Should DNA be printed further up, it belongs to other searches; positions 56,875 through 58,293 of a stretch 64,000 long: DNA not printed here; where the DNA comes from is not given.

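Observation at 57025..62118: Five-gene operon fusing 2-oxoacid chain-elongation enzymes (LeuB/LeuC/LeuD-like) with an HMG-CoA-lyase-family lyase and a family III CoA-transferase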

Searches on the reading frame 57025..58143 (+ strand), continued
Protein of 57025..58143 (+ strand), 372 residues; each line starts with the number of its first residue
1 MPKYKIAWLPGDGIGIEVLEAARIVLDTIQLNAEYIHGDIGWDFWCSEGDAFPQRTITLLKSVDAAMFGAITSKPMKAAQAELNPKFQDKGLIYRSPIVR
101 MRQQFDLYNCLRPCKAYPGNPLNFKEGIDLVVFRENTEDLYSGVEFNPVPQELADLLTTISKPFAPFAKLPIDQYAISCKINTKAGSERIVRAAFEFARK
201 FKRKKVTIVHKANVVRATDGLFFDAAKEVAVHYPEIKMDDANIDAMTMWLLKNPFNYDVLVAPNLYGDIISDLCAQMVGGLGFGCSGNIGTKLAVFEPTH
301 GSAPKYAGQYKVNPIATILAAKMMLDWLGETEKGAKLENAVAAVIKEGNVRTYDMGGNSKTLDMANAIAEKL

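Call 54: find_homologous_proteins(query=window:57025-58143:+, max_evalue=1e-50)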
Query window:57025-58143:+ (372 aa): 7998 proteins with E <= 1e-50 among 8000 candidates; the best 120 are listed.
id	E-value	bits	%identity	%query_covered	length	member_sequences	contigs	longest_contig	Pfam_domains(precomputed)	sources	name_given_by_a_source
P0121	2.1e-251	851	100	100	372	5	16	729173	PF00180.26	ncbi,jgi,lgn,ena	jgi:3-isopropylmalate dehydrogenase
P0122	4.8e-238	807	94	100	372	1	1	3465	PF00180.26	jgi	jgi:3-isopropylmalate dehydrogenase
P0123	4.7e-224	761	87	100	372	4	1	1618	PF00180.26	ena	-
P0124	2.4e-222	756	89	100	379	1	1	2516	PF00180.26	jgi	jgi:isocitrate/isopropylmalate dehydrogenase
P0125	8.6e-222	754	87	100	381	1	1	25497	PF00180.26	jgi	-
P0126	1.3e-221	753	87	100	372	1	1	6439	PF00180.26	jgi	jgi:isocitrate/isopropylmalate dehydrogenase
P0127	1.6e-221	753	88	100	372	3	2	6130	PF00180.26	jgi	-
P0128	3.9e-221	752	88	100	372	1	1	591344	PF00180.26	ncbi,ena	-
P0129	4.3e-221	752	87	100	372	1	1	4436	PF00180.26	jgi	jgi:isocitrate/isopropylmalate dehydrogenase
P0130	6.2e-220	748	85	100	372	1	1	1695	PF00180.26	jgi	jgi:3-isopropylmalate dehydrogenase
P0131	1.6e-219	747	86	100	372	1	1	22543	PF00180.26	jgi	jgi:3-isopropylmalate dehydrogenase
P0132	1.6e-219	747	87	100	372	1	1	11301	PF00180.26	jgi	jgi:isocitrate/isopropylmalate dehydrogenase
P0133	1.7e-219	746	86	100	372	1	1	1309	PF00180.26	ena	-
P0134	1.8e-219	746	85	100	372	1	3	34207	PF00180.26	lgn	-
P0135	6.3e-219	745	86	100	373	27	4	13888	PF00180.26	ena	-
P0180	2.2e-213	726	84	100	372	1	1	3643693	PF00180.26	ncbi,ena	-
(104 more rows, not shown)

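Call 61: find_encoding_contigs(protein=P0180, flank=10000, max_places=2)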
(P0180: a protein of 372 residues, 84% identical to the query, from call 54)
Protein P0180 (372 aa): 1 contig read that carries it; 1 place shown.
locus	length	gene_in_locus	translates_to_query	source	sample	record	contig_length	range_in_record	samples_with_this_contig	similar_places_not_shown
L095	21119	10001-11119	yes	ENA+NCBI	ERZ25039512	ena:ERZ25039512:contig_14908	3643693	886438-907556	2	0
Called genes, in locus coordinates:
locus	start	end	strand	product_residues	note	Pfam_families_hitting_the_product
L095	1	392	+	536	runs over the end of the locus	PF07885:Ion_trans_2, PF02254:TrkA_N, PF02080:TrkA_C (weak), PF06241:Castor_Poll_mid (faint), PF02254:TrkA_N, PF02080:TrkA_C (weak)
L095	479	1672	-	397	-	PF01042:Ribonuc_L-PSP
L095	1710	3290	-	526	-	PF26550:Tricorn_2nd, PF07676:PD40 (weak), PF26549:Tricorn_N (weak)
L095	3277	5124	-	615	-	PF19529:DUF6057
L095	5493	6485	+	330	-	PF01116:F_bP_aldolase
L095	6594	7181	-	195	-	-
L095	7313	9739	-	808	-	PF01343:Peptidase_S49, PF01972:SDH_protease (weak), PF25145:NfeD1b_N (weak), PF01343:Peptidase_S49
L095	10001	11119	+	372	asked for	PF00180:Iso_dh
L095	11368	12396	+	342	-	PF13620:CarboxypepD_reg (weak)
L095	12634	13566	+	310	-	PF13714:PEP_mutase, PF00463:ICL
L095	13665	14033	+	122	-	-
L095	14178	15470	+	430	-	PF00330:Aconitase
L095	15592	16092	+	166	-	PF00694:Aconitase_C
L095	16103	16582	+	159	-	PF01894:YjbQ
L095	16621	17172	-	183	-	PF28549:NDPSase_N (weak), PF00293:NUDIX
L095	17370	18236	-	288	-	-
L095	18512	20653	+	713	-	PF10459:Peptidase_S46, PF00089:Trypsin (faint), PF13365:Trypsin_2 (faint)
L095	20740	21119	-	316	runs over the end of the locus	PF13495:Phage_int_SAM_4 (faint), PF02899:Phage_int_SAM_1, PF00589:Phage_integrase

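Call 62: search_protein_families(library=ncbifam, max_evalue=0.00001, proteins=[L095:12634-13566:+, L095:11368-12396:+, L095:13665-14033:+, L095:16103-16582:+, L095:479-1672:-])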
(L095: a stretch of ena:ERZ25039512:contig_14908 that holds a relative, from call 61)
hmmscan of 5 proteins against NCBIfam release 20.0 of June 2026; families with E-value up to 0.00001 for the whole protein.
L095:12634-13566:+ (310 aa): 8 families
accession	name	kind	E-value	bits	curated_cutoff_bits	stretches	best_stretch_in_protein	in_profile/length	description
TIGR02317.1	prpB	equivalog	4.8e-66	222.9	354.4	1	5-291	3-281/285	methylisocitrate lyase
TIGR02319.1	CPEP_Pphonmut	equivalog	1.3e-56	192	420.05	1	8-292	9-289/294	carboxyvinyl-carboxyphosphonate phosphorylmutase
NF008455.0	PRK11320.1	equivalog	1e-55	189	353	1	5-288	9-285/295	methylisocitrate lyase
TIGR02321.1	Pphn_pyruv_hyd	equivalog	7.2e-32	110.6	374.4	1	4-216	4-217/290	phosphonopyruvate hydrolase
TIGR02320.1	PEP_mutase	equivalog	2.4e-31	108.8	319.55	1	7-192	1-194/284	phosphoenolpyruvate mutase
TIGR01346.1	isocit_lyase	equivalog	2.2e-13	49.5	275.9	1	77-163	151-238/527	isocitrate lyase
NF005074.0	PRK06498.1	equivalog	5.8e-13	48.3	446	1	74-167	176-270/531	isocitrate lyase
NF011645.0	PRK15063.1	equivalog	9e-12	44.5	562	1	77-161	148-233/430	isocitrate lyase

L095:11368-12396:+ (342 aa): 0 families

L095:13665-14033:+ (122 aa): 0 families

L095:16103-16582:+ (159 aa): 1 family
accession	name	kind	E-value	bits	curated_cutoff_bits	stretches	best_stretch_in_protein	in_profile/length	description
TIGR00149.1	TIGR00149_YjbQ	hypoth_equivalog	1.3e-43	147.9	67.75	1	26-157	5-132/132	secondary thiamine-phosphate synthase enzyme YjbQ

L095:479-1672:- (397 aa): 3 families
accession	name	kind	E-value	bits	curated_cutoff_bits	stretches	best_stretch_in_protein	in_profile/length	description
TIGR04444.1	chori_FkbO_Hyg5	subfamily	1.3e-14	54.2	325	1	132-389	56-309/311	FkbO/Hyg5 family chorismatase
TIGR00004.1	TIGR00004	subfamily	6e-12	45.9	106.25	0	293-371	23-102/125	Rid family detoxifying hydrolase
TIGR03610.1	RutC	equivalog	1.5e-11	44.4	169.1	1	294-387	26-120/127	pyrimidine utilization protein C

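Call 63: search_solved_structures(query=L095:12634-13566:+, max_evalue=1e-10, show_alignments=2)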
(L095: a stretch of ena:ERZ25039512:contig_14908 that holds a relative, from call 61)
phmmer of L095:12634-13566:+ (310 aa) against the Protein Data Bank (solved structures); distinct sequences matched with E-value up to 1e-10: 22.
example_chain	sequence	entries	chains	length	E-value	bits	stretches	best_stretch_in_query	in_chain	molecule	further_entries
1zlp_A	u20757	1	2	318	1.7e-50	175.3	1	5-292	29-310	petal death protein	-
4iqd_A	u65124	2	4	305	3.1e-46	161.3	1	12-283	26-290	Carboxyvinyl-carboxyphosphonate phosphorylmutase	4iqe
3eoo_A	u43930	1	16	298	1.1e-44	156.3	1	7-263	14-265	Methylisocitrate lyase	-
6t4v_C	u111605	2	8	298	3.5e-41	144.7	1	8-260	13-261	2-methylisocitrate lyase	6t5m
1mum_A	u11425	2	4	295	1.6e-40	142.5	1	7-260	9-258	2-methylisocitrate lyase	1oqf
9hra_A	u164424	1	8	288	6.9e-40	140.5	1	6-270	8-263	2-methylisocitrate lyase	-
9hgk_A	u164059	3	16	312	7.6e-40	140.3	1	6-276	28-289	2-methylisocitrate lyase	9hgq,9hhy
9hgo_A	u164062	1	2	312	2e-39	139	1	6-276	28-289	2-methylisocitrate lyase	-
9hhs_A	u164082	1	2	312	2.7e-39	138.5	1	6-276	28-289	2-methylisocitrate lyase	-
1xg3_A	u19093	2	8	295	4.1e-39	137.9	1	7-260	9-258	Probable methylisocitrate lyase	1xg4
3lye_A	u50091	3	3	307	5.5e-38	134.2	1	16-241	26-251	Oxaloacetate acetyl hydrolase | Oxaloacetate acetylhydrolase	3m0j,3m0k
1o5q_A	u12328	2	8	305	6.2e-38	134.1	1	7-260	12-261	Probable methylisocitrate lyase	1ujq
3fa3_A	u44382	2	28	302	7.5e-37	130.5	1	4-241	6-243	2,3-dimethylmalate lyase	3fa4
2dua_A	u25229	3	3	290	5.3e-29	104.8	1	5-219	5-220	Phosphonopyruvate hydrolase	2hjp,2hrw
5unc_A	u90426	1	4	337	2.7e-27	99.2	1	16-186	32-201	PHOSPHOENOLPYRUVATE PHOSPHOMUTASE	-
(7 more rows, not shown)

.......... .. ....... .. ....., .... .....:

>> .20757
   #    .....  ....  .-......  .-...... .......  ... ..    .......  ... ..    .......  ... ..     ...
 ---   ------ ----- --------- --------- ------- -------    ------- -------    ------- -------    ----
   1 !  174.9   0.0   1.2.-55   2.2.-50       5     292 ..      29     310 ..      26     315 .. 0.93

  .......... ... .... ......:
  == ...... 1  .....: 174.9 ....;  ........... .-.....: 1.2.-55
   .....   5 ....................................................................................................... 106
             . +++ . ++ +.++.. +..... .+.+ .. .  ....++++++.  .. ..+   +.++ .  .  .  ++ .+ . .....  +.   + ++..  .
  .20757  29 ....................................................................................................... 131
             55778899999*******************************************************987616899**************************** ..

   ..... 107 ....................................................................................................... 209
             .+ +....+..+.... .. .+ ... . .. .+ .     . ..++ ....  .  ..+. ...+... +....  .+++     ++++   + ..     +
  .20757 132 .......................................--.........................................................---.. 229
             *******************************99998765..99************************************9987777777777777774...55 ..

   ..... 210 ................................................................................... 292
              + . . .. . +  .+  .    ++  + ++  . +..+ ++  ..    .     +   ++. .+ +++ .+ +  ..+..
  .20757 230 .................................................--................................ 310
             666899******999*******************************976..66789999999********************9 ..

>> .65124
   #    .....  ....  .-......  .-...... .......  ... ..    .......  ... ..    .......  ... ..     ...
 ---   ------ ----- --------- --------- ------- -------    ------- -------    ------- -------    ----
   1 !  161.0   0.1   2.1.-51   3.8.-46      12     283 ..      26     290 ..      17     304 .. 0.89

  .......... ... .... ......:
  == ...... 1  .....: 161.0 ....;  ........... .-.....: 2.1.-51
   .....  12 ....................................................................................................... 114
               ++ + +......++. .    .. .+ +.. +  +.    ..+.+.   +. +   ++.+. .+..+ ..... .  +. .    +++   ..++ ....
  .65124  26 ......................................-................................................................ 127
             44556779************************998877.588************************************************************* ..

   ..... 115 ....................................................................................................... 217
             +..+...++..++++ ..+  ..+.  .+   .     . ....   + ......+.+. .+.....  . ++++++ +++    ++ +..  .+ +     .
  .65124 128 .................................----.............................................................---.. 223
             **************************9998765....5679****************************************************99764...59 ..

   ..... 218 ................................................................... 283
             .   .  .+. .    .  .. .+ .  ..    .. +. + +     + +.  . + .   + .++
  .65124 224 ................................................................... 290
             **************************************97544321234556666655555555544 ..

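Call 64: find_related_loci(query=L095:12634-13566:+, collection=metagenome_contigs, flank=8000)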
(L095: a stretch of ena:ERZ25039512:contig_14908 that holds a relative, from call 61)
Query L095:12634-13566:+ (310 aa) in metagenome_contigs; peptide patterns used: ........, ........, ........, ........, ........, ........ (x = any residue, [..] = any of these).
494 stretches matched a pattern; 360 encode a relative of the query (tblastn E <= 1e-3); the best 80 are kept; 80 distinct loci.
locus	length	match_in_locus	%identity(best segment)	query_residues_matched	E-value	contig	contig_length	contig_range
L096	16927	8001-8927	94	1-309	0e+0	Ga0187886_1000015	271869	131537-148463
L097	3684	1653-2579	94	1-309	0e+0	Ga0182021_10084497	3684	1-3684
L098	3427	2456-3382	94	1-309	0e+0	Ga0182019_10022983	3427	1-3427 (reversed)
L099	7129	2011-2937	93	1-309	0e+0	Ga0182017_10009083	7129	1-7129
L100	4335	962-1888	92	1-309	0e+0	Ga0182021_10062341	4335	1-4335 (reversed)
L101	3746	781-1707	92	1-309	0e+0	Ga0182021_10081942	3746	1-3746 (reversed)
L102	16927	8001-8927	93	1-309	0e+0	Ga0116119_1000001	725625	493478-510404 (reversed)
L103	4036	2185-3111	89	1-309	0e+0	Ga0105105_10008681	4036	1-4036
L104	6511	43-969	88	1-309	0e+0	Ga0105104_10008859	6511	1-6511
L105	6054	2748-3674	87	1-309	0e+0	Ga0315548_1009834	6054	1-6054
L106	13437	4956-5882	87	1-309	0e+0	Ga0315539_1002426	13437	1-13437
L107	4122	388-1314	87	1-309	0e+0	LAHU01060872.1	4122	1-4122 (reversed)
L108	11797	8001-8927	85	1-309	0e+0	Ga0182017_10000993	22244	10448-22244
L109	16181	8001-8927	85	1-309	0e+0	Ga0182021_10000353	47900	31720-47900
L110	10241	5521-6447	83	2-310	0e+0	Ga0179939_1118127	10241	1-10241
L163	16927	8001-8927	77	1-309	5e-171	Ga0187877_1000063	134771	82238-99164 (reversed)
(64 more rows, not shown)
